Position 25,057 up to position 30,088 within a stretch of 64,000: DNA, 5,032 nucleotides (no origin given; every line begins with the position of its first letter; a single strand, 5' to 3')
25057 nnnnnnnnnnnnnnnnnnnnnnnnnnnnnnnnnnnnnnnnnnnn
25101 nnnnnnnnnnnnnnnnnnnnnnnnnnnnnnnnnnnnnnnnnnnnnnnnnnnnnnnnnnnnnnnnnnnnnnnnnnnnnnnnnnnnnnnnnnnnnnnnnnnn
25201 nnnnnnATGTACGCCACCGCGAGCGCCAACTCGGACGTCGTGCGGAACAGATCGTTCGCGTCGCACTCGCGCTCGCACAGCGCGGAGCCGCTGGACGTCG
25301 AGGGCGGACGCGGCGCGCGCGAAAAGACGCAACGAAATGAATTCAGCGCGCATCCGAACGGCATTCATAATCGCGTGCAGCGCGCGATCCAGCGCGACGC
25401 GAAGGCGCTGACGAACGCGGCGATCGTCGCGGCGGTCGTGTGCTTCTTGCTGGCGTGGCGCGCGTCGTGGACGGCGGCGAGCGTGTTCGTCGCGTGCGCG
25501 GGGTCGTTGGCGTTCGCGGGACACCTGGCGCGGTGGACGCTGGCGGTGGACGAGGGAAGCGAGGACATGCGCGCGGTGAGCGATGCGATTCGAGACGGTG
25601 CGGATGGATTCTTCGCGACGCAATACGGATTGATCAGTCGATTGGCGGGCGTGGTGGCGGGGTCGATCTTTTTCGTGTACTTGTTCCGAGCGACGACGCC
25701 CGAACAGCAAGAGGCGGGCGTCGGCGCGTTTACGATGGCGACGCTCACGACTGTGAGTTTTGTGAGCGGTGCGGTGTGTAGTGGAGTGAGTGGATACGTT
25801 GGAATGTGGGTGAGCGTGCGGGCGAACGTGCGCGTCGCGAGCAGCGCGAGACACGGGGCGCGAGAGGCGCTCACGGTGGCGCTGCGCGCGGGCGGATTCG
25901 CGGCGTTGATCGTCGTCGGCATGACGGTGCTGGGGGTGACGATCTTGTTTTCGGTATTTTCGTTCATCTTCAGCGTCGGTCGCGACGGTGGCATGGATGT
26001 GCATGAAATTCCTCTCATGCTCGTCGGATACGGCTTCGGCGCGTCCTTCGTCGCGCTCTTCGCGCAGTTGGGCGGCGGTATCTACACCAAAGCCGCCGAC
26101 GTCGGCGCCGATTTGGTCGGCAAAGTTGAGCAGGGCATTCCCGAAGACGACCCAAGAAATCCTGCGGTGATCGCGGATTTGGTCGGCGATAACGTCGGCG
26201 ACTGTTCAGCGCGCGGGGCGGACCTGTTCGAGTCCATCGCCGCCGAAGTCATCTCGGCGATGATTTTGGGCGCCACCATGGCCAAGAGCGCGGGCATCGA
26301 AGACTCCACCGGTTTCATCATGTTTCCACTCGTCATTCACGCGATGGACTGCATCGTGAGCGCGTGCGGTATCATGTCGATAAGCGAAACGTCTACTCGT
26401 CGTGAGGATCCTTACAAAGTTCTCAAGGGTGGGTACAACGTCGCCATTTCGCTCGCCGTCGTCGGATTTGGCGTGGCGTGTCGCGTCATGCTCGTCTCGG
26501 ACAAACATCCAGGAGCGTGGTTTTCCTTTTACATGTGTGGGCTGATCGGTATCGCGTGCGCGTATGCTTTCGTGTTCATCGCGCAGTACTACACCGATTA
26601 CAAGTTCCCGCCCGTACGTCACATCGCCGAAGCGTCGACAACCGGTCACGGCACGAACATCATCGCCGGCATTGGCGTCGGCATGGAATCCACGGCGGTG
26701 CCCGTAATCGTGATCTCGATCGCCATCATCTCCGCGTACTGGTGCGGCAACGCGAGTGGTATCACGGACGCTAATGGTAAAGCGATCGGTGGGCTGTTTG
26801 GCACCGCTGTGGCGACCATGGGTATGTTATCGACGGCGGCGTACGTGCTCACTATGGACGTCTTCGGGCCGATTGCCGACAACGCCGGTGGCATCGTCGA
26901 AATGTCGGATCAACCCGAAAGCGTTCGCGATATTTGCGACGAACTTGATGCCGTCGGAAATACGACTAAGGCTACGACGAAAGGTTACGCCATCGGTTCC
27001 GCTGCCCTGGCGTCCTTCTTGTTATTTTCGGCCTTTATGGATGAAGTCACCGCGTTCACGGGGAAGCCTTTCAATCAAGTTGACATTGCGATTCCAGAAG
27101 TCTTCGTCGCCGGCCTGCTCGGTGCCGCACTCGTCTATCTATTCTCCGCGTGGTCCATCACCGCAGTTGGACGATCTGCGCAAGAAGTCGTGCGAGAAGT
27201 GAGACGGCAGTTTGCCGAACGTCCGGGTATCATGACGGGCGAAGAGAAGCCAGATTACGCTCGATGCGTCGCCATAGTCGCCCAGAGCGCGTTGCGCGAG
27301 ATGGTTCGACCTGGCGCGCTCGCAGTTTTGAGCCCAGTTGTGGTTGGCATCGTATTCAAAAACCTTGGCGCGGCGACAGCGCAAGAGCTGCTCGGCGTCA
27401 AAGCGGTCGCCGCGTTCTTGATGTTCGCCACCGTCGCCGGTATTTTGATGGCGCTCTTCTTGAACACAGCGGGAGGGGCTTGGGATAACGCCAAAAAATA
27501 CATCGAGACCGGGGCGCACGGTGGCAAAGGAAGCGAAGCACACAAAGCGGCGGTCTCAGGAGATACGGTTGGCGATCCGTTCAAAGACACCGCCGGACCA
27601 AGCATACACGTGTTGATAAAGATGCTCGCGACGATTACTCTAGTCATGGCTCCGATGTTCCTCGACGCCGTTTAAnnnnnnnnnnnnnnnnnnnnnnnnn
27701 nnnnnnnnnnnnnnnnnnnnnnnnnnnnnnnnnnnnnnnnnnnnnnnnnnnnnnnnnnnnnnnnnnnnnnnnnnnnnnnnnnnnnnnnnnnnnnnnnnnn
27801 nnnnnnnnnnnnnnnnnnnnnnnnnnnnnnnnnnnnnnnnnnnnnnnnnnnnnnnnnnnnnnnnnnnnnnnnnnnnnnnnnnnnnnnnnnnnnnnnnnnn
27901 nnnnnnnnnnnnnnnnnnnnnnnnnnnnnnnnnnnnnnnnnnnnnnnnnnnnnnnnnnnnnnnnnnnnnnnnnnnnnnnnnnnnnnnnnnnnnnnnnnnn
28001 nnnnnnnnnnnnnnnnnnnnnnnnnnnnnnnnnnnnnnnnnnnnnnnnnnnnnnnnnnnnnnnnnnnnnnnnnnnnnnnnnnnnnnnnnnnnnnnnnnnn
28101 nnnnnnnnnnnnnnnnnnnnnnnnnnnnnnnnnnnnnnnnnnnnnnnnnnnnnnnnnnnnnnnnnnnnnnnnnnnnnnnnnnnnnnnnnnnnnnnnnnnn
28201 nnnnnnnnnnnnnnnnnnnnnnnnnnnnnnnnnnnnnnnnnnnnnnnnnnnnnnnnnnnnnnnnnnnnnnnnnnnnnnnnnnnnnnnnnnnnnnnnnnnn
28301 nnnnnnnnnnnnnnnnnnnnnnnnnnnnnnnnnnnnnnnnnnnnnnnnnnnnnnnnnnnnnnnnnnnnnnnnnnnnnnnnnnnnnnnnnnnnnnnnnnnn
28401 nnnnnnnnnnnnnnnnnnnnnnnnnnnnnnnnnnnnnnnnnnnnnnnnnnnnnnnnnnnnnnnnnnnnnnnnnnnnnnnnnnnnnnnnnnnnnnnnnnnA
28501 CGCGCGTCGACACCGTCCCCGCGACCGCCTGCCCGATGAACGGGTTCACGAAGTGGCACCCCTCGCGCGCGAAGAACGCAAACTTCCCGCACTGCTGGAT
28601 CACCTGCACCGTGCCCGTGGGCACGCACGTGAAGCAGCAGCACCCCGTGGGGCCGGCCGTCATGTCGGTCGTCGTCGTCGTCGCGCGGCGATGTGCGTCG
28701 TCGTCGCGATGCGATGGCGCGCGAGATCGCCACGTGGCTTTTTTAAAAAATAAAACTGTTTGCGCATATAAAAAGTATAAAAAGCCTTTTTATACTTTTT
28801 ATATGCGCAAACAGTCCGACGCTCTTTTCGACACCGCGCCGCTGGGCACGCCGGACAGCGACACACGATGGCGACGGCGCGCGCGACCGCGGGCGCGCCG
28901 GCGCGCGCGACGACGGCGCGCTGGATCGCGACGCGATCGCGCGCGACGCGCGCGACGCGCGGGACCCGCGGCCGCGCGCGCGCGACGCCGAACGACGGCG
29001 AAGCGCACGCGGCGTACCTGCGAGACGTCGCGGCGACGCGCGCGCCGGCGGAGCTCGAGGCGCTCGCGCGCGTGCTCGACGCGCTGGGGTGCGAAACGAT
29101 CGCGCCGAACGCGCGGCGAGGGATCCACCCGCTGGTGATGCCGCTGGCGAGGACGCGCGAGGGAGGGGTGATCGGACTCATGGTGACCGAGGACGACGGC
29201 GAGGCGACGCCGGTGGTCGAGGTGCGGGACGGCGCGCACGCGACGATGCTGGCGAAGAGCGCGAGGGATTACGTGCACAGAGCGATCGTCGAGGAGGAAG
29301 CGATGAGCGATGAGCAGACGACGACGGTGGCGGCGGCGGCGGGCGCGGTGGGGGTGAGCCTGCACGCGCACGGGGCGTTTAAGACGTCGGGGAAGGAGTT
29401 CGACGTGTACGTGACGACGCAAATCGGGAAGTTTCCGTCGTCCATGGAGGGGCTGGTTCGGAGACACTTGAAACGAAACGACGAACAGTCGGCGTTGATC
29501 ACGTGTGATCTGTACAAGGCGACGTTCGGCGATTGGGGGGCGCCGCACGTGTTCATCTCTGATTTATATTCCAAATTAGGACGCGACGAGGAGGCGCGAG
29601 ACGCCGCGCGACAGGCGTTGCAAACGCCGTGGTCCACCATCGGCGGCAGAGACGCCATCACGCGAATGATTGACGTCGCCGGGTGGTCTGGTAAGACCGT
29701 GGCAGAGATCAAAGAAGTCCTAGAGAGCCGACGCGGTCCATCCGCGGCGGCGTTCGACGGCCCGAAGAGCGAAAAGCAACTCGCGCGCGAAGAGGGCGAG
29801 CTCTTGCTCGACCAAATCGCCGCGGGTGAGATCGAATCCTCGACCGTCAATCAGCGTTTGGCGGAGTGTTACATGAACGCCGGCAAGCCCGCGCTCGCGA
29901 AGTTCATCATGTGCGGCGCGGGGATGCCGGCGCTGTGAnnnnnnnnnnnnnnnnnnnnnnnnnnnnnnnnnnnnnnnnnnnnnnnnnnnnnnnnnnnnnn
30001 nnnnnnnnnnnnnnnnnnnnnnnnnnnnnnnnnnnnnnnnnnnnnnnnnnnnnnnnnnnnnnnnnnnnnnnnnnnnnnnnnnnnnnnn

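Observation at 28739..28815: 61-bp perfect AT-rich palindrome with back-to-back TATA boxes centred in a divergent promoter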

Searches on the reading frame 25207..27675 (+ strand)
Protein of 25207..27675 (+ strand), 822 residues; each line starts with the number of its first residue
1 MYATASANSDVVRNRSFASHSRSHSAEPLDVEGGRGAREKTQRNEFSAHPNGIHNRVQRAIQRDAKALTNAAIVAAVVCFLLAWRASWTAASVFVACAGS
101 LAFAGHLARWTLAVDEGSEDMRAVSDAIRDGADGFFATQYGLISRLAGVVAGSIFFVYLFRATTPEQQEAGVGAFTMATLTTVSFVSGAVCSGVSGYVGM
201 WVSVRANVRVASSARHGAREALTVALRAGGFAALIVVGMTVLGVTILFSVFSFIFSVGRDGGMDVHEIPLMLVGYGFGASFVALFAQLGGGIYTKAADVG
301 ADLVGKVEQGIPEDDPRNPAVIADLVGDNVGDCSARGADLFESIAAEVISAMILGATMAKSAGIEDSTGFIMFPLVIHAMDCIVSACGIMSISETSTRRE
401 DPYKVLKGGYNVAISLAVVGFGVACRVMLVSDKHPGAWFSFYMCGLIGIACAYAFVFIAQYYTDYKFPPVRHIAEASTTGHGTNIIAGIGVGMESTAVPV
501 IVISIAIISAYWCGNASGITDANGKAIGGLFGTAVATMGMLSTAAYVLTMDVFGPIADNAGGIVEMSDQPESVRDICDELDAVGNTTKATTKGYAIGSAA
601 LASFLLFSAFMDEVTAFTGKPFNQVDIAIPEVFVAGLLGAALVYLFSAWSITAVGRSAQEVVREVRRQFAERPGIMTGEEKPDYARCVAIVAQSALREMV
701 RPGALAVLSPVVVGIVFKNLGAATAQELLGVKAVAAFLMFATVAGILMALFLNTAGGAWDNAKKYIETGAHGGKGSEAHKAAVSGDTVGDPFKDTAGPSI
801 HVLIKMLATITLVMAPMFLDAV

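Call 9: search_protein_families(library=pfam, proteins=[window:25207-27675:+])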
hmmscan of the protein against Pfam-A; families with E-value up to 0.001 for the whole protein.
window:25207-27675:+ (822 aa): 1 family
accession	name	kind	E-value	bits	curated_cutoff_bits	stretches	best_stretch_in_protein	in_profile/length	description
PF03030.21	H_PPase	-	2.4e-247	823.2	29.7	1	100-814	3-645/645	Inorganic H+ pyrophosphatase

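Call 46: find_encoding_contigs(protein=window:25207-27675:+, flank=1700, max_places=10)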
Protein window:25207-27675:+ (822 aa): 23 contigs read that carry it; 10 places shown.
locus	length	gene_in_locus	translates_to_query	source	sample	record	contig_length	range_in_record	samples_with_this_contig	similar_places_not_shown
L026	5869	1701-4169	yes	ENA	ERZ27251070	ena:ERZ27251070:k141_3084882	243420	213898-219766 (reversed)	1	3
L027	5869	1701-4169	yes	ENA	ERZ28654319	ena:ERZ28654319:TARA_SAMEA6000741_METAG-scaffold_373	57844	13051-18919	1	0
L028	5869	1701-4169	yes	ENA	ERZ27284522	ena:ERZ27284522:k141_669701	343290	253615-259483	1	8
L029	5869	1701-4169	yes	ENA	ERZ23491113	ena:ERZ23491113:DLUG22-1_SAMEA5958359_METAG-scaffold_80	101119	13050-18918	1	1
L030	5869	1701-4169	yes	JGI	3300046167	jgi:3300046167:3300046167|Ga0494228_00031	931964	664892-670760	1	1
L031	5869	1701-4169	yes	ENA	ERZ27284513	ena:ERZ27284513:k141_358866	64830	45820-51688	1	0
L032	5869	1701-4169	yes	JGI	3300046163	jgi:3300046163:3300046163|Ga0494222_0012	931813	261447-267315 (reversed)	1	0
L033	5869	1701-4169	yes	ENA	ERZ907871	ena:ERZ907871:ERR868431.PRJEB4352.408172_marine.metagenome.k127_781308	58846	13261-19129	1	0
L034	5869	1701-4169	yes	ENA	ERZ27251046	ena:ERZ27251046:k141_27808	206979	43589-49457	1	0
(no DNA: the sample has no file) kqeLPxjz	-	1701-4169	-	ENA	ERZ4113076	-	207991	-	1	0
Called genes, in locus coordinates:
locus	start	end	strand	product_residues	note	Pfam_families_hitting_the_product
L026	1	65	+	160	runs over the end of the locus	PF04969:CS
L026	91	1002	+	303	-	-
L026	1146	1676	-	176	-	PF01900:RNase_P_Rpp14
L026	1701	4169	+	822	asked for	PF03030:H_PPase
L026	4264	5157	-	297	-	PF01145:Band_7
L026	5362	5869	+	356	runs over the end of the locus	PF28502:PAB_middle, PF28503:PAB_C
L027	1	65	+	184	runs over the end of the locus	PF04969:CS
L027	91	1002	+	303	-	-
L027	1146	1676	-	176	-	PF01900:RNase_P_Rpp14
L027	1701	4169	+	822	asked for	PF03030:H_PPase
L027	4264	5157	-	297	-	PF01145:Band_7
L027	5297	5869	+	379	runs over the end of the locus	PF28502:PAB_middle, PF28503:PAB_C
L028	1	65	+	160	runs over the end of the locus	PF04969:CS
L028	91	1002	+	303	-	-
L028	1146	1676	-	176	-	PF01900:RNase_P_Rpp14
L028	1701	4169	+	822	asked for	PF03030:H_PPase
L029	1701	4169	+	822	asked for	PF03030:H_PPase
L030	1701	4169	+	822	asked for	PF03030:H_PPase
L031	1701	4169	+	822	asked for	PF03030:H_PPase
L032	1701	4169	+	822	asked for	PF03030:H_PPase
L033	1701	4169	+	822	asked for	PF03030:H_PPase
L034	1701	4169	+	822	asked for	PF03030:H_PPase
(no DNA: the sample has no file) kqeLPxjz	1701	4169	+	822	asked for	PF03030:H_PPase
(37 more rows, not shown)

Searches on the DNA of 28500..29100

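Call 40: search_rna_families(source=window, start=28500, end=29100, threshold=evalue, max_evalue=10)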
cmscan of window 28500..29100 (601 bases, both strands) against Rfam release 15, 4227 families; matches with E-value up to 10: 13.
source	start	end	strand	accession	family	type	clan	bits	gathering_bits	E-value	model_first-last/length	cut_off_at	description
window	28756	28814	-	RF00906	MIR1120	Gene; miRNA;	-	35.3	86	2.1e-05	1-87/87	no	MIR1120/MIR1122 microRNA precursor family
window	28756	28814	+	RF00906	MIR1120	Gene; miRNA;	-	35.3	86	2.1e-05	1-87/87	no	MIR1120/MIR1122 microRNA precursor family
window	28755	28815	-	RF03916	MIR400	Gene; miRNA;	-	31.5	83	0.00012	21-81/103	no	MIR400 microRNA precursor family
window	28762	28810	+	RF03918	mir-4922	Gene; miRNA;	-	28.9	82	0.0052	1-65/65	no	mir-4922 microRNA precursor family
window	28760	28808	-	RF03918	mir-4922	Gene; miRNA;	-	28.7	82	0.0058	1-65/65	no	mir-4922 microRNA precursor family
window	28759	28999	-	RF02532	MNV_3UTR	Cis-reg;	-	27.6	70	0.00036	1-222/222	no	Murine norovirus 3'UTR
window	28762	28808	+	RF02536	AEV_CRE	Cis-reg;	-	18.1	100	0.74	1-135/135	no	Avian encephalitis virus (AEV) cis-acting replication element (CRE)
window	28589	28643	-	RF00718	mir-431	Gene; miRNA;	-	16.7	70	5.9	14-73/86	no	mir-431 microRNA precursor family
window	28767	28806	-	RF00697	mir-186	Gene; miRNA;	-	15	70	7.9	1-82/82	no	mir-186 microRNA precursor family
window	28686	28811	+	RF02532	MNV_3UTR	Cis-reg;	-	14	70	1.2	1-222/222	no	Murine norovirus 3'UTR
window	28900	28947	+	RF02691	BTH_s19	Gene; sRNA;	-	12.9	153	0.75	119-167/224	no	Burkholderia sRNA 19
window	28671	28754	+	RF02836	Bcj14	Gene; sRNA;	-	12.8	59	9.4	1-171/171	no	Burkholderia RNA 14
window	28747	29008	-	RF01395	isrL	Gene; sRNA;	-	10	35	2.1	1-345/345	no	isrL Hfq binding RNA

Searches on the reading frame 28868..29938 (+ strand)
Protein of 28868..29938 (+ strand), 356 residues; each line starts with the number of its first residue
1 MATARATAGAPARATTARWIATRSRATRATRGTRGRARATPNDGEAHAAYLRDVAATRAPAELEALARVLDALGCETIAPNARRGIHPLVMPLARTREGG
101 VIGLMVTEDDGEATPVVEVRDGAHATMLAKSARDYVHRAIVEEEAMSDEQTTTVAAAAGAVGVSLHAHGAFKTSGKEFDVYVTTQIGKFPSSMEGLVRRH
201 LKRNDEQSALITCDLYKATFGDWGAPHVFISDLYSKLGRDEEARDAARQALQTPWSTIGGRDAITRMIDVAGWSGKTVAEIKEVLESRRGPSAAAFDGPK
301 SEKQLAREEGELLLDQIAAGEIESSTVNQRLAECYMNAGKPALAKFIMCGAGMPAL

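Call 9: search_protein_families(library=pfam, proteins=[window:28868-29938:+])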
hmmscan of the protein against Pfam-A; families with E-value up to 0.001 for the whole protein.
window:28868-29938:+ (356 aa): 2 families
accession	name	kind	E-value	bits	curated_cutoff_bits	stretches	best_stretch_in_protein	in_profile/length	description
PF07719.23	TPR_2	-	0.00045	20.6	27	0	230-252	7-29/34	Tetratricopeptide repeat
PF13181.12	TPR_8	-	0.00096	19.6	25.7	0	229-252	6-29/34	Tetratricopeptide repeat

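Call 13: find_homologous_proteins(query=window:28868-29938:+, max_evalue=1e-10)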
Query window:28868-29938:+ (356 aa): 31 proteins with E <= 1e-10 among 8000 candidates.
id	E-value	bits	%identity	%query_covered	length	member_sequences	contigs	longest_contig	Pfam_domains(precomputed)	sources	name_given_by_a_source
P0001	1.0e-226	769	100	100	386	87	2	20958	PF28502.1,PF28503.1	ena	-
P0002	1.5e-201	687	99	88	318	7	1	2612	PF28502.1,PF28503.1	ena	-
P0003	1.2e-157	542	79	88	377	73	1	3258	PF28502.1,PF28503.1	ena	-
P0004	1.4e-154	532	78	91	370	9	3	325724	PF28502.1,PF28503.1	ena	-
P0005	4.6e-154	531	79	87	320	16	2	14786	PF28502.1,PF28503.1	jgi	-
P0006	1.5e-153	529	77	88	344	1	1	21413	PF28502.1,PF28503.1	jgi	-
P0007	1.6e-153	529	75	87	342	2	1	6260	PF28502.1,PF28503.1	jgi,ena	-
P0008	3.2e-153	528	73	94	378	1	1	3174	PF28502.1,PF28503.1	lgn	-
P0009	4.1e-152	524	76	86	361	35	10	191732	PF28502.1,PF28503.1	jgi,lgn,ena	jgi:hypothetical protein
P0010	4.6e-152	524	77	86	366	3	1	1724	PF28502.1,PF28503.1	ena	-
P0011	1.5e-150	519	76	87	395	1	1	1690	PF28502.1,PF28503.1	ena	-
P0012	4.5e-147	508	71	96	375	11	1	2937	PF28502.1,PF28503.1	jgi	jgi:hypothetical protein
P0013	4.3e-146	504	75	87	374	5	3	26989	PF28502.1,PF28503.1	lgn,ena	-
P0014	6.0e-145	501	75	86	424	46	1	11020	PF28502.1,PF28503.1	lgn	-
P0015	3.4e-144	498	71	89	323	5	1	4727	PF28502.1,PF28503.1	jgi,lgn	-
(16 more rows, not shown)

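Call 14: find_encoding_contigs(protein=P0004, flank=3000, max_places=2)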
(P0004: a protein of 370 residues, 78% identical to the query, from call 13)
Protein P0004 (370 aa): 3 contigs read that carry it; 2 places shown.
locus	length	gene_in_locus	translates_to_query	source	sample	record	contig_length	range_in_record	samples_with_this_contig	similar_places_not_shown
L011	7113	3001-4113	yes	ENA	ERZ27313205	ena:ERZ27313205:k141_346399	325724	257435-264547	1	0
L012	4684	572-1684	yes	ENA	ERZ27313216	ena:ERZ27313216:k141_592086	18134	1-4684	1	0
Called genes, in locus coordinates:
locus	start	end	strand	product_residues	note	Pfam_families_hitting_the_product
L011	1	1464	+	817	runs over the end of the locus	PF03030:H_PPase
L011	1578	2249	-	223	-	PF01145:Band_7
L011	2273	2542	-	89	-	PF01145:Band_7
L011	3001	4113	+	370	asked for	PF28502:PAB_middle, PF28503:PAB_C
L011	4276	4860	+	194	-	-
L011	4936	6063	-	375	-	PF05764:YL1, PF08265:YL1_C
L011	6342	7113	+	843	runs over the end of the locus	-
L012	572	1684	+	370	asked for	PF28502:PAB_middle, PF28503:PAB_C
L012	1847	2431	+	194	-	-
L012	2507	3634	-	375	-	PF05764:YL1, PF08265:YL1_C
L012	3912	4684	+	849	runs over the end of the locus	-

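Call 15: find_encoding_contigs(protein=P0009, flank=3000, max_places=2)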
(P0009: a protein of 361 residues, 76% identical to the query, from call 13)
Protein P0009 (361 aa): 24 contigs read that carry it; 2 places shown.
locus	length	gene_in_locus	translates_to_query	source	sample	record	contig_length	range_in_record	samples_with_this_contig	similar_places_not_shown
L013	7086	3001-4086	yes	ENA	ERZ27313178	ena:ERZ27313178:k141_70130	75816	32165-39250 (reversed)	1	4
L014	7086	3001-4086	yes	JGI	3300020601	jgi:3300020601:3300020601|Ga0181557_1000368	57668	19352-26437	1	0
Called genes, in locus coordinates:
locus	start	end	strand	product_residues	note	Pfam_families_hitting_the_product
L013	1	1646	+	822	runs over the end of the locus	PF03030:H_PPase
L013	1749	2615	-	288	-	PF01145:Band_7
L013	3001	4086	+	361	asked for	PF28502:PAB_middle, PF28503:PAB_C (weak)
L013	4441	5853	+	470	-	-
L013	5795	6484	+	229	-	-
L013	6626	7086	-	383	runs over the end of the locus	PF05764:YL1, PF08265:YL1_C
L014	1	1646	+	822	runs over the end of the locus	PF03030:H_PPase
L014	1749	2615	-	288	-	PF01145:Band_7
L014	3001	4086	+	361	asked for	PF28502:PAB_middle, PF28503:PAB_C (weak)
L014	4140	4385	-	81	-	-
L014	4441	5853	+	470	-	-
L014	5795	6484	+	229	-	-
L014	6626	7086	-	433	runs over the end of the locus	PF05764:YL1, PF08265:YL1_C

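Call 16: find_encoding_contigs(protein=P0006, flank=3000, max_places=2)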
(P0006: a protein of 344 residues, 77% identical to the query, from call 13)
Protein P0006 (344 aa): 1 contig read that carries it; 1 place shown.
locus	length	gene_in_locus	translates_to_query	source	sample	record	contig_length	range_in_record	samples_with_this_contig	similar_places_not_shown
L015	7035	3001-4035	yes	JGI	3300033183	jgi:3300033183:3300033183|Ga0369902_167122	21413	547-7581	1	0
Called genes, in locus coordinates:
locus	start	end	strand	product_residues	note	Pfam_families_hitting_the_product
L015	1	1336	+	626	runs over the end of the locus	?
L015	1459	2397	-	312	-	PF01145:Band_7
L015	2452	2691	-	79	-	-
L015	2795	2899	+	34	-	-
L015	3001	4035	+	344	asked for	PF28502:PAB_middle, PF28503:PAB_C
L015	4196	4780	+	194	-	-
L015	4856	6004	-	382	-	PF05764:YL1, PF08265:YL1_C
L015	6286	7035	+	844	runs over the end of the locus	-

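Call 21: find_encoding_contigs(protein=P0005, flank=2500, max_places=2)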
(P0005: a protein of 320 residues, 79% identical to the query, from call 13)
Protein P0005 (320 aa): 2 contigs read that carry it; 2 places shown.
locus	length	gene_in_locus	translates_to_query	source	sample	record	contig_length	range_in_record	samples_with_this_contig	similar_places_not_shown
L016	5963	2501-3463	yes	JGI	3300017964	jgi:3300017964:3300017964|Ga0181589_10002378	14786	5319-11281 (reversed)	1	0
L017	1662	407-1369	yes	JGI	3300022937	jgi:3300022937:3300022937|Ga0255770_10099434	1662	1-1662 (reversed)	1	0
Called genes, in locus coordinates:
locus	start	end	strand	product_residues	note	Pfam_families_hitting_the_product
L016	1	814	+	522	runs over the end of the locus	PF03030:H_PPase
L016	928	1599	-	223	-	PF01145:Band_7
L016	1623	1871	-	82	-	PF01145:Band_7 (weak)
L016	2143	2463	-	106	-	-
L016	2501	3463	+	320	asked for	PF28502:PAB_middle, PF28503:PAB_C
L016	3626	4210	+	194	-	-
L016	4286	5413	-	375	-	PF05764:YL1, PF08265:YL1_C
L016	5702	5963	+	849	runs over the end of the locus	-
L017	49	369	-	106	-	-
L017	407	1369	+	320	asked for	PF28502:PAB_middle, PF28503:PAB_C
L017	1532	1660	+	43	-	?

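Call 22: find_encoding_contigs(protein=P0003, flank=2500, max_places=2)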
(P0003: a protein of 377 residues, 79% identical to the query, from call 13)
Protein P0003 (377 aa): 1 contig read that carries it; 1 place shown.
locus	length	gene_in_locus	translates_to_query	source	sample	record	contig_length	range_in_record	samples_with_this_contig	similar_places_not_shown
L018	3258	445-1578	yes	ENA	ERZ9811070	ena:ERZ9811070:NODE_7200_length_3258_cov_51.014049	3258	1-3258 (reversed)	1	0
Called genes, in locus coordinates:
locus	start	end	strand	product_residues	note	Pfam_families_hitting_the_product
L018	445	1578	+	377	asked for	PF28502:PAB_middle, PF28503:PAB_C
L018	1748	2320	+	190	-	-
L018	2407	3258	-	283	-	?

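Call 53: find_encoding_contigs(protein=P0013, flank=1500, max_places=1)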
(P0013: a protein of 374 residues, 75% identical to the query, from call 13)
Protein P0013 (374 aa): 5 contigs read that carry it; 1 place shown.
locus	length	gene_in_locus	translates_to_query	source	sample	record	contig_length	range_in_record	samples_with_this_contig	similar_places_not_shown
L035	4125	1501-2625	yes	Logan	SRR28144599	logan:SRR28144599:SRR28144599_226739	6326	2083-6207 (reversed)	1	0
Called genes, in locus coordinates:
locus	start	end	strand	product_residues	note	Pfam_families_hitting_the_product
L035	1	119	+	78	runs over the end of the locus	?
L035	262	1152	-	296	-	PF01145:Band_7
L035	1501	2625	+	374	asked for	PF28502:PAB_middle, PF28503:PAB_C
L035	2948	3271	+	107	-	-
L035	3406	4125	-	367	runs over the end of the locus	PF05764:YL1, PF08265:YL1_C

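Call 54: find_encoding_contigs(protein=P0014, flank=1500, max_places=1)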
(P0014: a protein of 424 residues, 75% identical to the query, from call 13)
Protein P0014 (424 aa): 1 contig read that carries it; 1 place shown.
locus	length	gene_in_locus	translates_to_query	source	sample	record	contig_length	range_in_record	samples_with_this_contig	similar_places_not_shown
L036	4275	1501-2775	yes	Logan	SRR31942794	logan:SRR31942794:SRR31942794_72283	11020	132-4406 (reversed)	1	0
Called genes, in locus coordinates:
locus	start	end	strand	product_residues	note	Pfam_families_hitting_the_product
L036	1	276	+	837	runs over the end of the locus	PF03030:H_PPase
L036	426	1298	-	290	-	PF01145:Band_7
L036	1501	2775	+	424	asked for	PF28502:PAB_middle, PF28503:PAB_C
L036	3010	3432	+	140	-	-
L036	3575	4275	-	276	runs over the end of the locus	?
